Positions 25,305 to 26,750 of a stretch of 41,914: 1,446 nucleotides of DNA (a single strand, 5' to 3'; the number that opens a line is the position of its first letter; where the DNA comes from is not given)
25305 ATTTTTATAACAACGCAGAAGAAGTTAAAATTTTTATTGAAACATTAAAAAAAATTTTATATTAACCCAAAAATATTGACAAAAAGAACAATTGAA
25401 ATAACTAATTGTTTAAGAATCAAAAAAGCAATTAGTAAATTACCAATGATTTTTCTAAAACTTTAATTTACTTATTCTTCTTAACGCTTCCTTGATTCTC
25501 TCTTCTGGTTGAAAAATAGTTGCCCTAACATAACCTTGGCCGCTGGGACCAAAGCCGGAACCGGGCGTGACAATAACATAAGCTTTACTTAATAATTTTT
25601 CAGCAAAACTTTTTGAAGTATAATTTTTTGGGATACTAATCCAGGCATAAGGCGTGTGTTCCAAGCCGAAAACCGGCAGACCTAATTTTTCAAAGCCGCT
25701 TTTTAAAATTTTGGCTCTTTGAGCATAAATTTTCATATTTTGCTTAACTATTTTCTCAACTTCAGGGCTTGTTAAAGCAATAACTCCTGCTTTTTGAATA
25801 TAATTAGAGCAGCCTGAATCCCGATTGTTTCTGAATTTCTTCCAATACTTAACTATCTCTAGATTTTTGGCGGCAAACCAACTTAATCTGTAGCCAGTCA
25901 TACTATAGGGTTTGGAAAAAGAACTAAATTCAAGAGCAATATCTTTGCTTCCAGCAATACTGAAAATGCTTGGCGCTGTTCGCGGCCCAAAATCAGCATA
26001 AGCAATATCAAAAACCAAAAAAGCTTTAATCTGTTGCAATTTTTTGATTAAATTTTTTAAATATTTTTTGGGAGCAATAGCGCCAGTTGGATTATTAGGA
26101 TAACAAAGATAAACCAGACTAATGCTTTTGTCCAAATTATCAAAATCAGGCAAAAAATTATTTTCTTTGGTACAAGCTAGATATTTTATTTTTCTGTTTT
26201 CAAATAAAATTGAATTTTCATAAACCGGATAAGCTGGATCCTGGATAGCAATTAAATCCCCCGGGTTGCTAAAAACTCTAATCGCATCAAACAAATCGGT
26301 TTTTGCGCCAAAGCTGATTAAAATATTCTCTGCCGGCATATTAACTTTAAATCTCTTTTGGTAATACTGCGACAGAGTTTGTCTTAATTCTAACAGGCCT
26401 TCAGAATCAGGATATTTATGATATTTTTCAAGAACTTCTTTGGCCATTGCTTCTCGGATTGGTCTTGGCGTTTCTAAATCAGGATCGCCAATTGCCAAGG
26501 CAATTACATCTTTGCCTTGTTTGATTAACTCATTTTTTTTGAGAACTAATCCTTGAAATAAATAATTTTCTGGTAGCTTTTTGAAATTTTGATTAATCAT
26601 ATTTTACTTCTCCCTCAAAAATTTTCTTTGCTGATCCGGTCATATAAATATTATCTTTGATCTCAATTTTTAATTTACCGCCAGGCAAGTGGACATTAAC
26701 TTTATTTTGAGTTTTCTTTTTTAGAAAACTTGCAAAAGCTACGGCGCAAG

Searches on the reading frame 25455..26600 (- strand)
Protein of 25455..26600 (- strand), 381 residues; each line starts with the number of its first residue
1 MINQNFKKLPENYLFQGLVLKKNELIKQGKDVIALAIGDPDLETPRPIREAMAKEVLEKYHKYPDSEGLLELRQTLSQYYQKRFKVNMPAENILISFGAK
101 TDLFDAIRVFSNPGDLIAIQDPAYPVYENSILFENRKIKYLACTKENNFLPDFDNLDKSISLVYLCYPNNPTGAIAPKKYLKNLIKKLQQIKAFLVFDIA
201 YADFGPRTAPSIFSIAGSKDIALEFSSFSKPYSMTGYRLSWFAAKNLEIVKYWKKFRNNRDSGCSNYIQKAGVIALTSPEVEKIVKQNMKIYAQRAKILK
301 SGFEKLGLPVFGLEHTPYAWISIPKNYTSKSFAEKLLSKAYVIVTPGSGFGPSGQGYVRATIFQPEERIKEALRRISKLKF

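Call 105: search_protein_families(library=pfam, proteins=[window:25455-26600:-], max_evalue=0.0001)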
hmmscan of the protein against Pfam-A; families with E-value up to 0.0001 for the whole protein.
window:25455-26600:- (381 aa): 2 families
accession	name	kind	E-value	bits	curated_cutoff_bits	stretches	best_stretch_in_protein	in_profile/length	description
PF00155.27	Aminotran_1_2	-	9.2e-54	183.4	19.7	1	30-376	1-361/361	Aminotransferase class I and II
PF04864.19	Alliinase_C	-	1.3e-05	24.7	22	0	120-277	102-241/363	Allinase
